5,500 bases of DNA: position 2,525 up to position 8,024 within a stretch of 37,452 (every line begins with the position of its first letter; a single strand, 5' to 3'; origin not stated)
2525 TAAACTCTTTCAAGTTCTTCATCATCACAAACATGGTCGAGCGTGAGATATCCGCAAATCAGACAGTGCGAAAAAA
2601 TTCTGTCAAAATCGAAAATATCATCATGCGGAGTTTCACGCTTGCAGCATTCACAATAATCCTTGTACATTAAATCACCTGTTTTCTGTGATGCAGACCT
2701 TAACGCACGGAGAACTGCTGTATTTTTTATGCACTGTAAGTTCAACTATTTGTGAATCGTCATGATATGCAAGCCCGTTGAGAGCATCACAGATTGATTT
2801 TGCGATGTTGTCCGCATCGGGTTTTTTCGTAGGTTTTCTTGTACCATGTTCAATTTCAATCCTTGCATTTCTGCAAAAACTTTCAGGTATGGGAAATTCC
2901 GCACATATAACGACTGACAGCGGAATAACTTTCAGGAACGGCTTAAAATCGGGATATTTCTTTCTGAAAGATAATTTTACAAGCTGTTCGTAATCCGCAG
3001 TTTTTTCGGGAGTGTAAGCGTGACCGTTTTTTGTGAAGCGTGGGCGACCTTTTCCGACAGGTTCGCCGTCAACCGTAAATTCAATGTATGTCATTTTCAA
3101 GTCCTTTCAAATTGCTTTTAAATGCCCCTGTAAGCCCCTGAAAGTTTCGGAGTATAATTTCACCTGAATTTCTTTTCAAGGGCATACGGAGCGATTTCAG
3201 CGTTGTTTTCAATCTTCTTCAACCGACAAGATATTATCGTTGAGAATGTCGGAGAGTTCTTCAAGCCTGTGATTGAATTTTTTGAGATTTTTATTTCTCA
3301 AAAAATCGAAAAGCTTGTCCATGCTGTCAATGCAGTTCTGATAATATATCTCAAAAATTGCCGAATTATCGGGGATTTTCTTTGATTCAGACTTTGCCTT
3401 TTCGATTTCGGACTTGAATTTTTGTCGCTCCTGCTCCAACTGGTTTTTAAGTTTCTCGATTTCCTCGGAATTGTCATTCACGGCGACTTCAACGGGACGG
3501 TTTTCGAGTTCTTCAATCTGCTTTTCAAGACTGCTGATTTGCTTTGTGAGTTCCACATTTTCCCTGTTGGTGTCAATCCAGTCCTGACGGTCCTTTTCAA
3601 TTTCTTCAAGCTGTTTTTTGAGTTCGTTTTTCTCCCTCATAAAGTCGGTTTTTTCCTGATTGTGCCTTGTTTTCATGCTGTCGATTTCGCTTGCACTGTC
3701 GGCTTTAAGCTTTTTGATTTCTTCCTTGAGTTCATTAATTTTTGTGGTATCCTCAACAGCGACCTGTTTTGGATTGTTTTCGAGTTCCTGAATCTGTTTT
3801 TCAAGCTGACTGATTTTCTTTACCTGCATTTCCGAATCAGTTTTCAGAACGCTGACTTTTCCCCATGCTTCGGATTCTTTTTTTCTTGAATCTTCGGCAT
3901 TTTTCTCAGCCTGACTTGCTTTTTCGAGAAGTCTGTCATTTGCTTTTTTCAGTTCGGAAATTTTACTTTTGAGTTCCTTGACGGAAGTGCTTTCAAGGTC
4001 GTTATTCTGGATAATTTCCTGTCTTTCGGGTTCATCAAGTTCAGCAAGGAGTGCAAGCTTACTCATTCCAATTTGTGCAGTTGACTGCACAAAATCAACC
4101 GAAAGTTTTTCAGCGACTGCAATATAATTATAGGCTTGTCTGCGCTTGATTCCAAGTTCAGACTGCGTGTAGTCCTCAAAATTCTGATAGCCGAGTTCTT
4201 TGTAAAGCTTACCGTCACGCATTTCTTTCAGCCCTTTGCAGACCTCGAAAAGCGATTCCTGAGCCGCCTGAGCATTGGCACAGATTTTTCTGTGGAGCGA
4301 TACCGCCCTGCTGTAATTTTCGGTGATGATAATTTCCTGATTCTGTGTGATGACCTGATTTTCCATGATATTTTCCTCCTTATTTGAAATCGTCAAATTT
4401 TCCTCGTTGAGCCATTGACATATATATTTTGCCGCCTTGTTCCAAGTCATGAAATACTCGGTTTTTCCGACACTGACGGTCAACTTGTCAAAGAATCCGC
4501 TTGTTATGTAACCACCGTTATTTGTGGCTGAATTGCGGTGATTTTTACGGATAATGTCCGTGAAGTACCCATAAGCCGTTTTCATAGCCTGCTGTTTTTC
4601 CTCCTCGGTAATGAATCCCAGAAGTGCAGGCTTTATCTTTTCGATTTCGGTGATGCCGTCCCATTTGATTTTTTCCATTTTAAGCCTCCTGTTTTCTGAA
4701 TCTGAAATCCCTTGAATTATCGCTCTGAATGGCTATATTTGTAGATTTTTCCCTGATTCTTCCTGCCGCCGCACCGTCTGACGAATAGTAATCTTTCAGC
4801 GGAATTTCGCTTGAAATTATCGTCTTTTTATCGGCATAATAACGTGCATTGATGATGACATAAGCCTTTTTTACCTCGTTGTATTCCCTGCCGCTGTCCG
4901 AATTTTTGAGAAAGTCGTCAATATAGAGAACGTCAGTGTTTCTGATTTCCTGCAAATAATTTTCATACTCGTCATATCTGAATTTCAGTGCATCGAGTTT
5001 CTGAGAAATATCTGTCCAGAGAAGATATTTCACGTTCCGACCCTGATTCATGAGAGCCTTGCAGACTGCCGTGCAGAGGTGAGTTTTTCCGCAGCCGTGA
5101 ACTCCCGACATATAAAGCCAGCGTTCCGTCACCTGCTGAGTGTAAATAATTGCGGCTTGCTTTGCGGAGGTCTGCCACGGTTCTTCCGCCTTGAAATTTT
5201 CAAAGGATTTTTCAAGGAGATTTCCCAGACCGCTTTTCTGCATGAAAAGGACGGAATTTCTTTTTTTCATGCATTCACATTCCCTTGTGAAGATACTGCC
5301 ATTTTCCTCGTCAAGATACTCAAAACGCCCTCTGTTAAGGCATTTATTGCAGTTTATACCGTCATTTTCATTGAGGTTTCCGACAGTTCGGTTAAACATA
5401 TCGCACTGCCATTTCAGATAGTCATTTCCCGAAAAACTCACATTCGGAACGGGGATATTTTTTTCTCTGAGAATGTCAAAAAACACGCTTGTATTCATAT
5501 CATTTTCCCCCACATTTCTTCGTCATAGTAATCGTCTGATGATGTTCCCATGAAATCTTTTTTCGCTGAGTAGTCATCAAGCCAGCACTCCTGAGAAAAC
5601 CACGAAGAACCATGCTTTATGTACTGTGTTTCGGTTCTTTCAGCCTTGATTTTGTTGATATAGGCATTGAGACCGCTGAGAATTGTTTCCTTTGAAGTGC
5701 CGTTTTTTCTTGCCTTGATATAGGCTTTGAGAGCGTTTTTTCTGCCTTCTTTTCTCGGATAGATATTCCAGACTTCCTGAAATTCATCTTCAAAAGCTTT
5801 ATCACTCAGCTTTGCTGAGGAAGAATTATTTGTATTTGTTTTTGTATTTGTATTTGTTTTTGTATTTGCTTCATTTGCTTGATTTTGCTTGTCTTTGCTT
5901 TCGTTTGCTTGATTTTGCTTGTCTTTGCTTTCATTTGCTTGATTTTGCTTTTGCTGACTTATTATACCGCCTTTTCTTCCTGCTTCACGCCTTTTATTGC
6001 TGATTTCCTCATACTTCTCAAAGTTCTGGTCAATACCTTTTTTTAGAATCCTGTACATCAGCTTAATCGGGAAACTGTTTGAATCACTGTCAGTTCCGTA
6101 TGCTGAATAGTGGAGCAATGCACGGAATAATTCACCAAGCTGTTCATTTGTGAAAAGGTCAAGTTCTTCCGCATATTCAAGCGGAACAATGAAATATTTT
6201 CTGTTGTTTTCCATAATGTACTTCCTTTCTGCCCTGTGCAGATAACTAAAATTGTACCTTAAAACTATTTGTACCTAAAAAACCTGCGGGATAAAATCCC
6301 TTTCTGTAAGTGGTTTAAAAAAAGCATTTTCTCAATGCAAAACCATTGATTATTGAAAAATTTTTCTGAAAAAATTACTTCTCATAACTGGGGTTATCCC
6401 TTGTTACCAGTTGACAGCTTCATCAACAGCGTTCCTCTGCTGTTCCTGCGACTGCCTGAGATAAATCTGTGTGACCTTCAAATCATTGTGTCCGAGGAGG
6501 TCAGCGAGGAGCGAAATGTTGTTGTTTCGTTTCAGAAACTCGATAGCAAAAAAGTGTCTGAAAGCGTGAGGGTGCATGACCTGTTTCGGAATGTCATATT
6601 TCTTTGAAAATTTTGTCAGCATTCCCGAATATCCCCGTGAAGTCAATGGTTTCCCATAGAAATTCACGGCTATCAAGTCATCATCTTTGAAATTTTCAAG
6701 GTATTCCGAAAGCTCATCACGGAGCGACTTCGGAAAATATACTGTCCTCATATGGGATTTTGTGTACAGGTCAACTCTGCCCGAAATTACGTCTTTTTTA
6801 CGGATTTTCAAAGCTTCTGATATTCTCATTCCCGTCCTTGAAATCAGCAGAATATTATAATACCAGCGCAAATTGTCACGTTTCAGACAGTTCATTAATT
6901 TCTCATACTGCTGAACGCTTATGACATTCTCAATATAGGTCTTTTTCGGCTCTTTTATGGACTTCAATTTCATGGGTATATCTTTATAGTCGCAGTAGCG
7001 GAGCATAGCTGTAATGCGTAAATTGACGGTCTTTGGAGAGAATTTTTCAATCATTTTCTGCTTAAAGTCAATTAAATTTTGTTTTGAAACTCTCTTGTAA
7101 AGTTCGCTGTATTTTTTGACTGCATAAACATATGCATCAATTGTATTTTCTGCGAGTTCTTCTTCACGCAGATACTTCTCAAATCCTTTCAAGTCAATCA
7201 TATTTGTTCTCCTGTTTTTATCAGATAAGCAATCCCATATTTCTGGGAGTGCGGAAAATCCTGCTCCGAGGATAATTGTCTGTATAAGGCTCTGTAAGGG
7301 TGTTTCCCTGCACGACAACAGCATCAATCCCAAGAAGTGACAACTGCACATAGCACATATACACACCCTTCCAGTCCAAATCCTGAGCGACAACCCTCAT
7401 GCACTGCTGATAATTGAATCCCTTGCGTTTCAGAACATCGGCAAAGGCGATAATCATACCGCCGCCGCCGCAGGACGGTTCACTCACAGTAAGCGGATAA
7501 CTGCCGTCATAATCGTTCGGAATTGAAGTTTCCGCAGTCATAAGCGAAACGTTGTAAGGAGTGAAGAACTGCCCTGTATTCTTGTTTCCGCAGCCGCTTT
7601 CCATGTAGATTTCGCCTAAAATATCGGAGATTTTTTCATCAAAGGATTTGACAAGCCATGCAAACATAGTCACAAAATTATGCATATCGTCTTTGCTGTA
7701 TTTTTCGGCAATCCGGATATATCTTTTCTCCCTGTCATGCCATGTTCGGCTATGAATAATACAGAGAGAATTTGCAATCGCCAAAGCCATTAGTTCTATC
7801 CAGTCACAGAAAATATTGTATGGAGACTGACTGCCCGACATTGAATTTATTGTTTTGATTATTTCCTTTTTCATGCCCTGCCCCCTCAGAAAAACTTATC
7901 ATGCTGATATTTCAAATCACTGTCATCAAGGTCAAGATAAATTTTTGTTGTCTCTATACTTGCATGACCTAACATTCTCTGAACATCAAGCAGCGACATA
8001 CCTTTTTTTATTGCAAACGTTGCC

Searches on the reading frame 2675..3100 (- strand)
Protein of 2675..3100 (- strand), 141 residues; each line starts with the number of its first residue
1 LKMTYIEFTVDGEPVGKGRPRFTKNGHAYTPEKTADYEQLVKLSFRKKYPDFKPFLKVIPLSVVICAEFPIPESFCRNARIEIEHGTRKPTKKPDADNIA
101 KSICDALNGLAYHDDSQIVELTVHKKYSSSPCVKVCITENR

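Call 35: search_protein_families(library=pfam, proteins=[window:2675-3100:-], max_evalue=0.001)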
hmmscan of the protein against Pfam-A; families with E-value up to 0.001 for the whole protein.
window:2675-3100:- (141 aa): 1 family
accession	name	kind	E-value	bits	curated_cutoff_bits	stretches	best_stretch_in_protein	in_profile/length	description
PF05866.16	RusA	-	4.7e-32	111.7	22.8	1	12-138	2-124/124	Endodeoxyribonuclease RusA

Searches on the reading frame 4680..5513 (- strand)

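Call 33: search_protein_families(library=pfam, proteins=[window:4680-5513:-], max_evalue=0.001)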
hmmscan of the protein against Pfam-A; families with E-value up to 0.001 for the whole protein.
window:4680-5513:- (277 aa): 8 families
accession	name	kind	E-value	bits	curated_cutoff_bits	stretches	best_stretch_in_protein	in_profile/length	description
PF00308.24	Bac_DnaA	-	1.8e-07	31.9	23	1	104-236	7-138/162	Bacterial DnaA ATPAse domain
PF01695.23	IstB_IS21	-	3.7e-07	30.3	24.1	1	132-242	94-199/238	IstB-like ATP binding protein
PF00910.28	RNA_helicase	-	5.5e-05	24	21.5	1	133-222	1-76/105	RNA helicase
PF20720.3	nSTAND3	-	9.7e-05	22.5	27.2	1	130-213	17-87/155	Novel STAND NTPase 3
PF03969.22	AFG1_ATPase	-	0.00017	21.2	27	0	122-201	51-135/361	AFG1-like ATPase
PF24883.2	NPHP3_N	-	0.0002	22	24.8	1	125-168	17-60/164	Nephrocystin 3, N-terminal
PF00004.35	AAA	-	0.00091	20.1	21.2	0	134-201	2-66/131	ATPase family associated with various cellular activities (AAA)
PF13173.12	AAA_14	-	0.00094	19.6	27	0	131-203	3-73/129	AAA domain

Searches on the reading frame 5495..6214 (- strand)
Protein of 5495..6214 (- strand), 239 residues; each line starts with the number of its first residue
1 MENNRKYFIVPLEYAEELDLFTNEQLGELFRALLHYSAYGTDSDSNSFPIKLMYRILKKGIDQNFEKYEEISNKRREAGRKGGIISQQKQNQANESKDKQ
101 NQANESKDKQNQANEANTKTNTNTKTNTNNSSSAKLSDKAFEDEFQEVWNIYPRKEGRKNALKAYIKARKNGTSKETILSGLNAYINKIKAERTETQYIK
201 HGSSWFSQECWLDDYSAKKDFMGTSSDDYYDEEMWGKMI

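Call 33: search_protein_families(library=pfam, proteins=[window:5495-6214:-], max_evalue=0.001)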
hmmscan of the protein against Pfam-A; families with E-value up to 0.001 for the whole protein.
window:5495-6214:- (239 aa): 1 family
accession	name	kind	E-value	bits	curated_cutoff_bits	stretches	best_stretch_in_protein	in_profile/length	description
PF19808.4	DUF6291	-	1.5e-15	57.5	27.2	1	8-83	2-76/79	Family of unknown function (DUF6291)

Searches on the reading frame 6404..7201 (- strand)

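Call 33: search_protein_families(library=pfam, proteins=[window:6404-7201:-], max_evalue=0.001)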
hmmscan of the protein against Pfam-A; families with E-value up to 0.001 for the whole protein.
window:6404-7201:- (265 aa): 3 families
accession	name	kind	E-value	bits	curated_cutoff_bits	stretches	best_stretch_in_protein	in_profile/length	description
PF00589.27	Phage_integrase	-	1.7e-24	87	27.1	1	94-252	3-170/172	Phage integrase family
PF13495.12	Phage_int_SAM_4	-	3.7e-06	27.7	27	1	4-66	2-71/85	Phage integrase, N-terminal SAM-like domain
PF02899.23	Phage_int_SAM_1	-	0.00021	21.9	22.3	1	5-55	2-52/83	Phage integrase, N-terminal SAM-like domain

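Call 68: search_protein_families(library=ncbifam, proteins=[window:6404-7201:-], max_evalue=0.001)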
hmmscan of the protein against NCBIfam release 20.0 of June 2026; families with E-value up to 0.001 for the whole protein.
window:6404-7201:- (265 aa): 10 families
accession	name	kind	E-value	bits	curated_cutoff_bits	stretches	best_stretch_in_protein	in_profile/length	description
NF040815.2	recomb_XerA_Arch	equivalog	2.1e-35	122.6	220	1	7-257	3-261/263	site-specific tyrosine recombinase/integron integrase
TIGR02224.1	recomb_XerC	equivalog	6.4e-26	91.4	335.15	1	7-262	3-289/295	tyrosine recombinase XerC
TIGR02225.1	recomb_XerD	equivalog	1.1e-23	83.9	329.6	1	8-258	4-282/290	site-specific tyrosine recombinase XerD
NF001399.0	PRK00283.1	subfamily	7.5e-19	68.1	279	1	11-259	17-292/300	tyrosine recombinase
TIGR02249.1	integrase_gron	subfamily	4.5e-18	65.6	265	2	199-249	250-299/315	integron integrase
NF003462.0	PRK05084.1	equivalog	2e-15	56.4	267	1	89-262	173-356/360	tyrosine recombinase XerS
NF011946.0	PRK15417.1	equivalog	1.5e-08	34.2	435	1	209-249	274-314/337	integron integrase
NF007371.0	PRK09871.1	subfamily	1.8e-07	30.9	222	1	109-247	24-171/198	tyrosine-type DNA invertase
NF002331.0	PRK01287.1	subfamily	1.1e-06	27.9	371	1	172-253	234-315/365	site-specific tyrosine recombinase XerC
NF002685.0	PRK02436.1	equivalog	0.00018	21.5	178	1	7-238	5-234/245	site-specific tyrosine recombinase XerD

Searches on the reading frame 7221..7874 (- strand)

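Call 33: search_protein_families(library=pfam, proteins=[window:7221-7874:-], max_evalue=0.001)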
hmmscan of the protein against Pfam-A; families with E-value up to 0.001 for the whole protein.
window:7221-7874:- (217 aa): 1 family
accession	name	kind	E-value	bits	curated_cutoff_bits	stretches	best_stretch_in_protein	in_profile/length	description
PF02384.22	N6_Mtase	-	1.2e-09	38.4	20.4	1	96-199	21-121/311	N-6 DNA Methylase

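Call 68: search_protein_families(library=ncbifam, proteins=[window:7221-7874:-], max_evalue=0.001)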
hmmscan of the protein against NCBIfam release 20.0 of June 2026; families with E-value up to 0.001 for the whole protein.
window:7221-7874:- (217 aa): 1 family
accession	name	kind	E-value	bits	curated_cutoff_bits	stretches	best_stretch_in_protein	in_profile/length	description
TIGR00497.1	hsdM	equivalog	0.00024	19.9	242.75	1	91-197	190-293/515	type I restriction-modification system subunit M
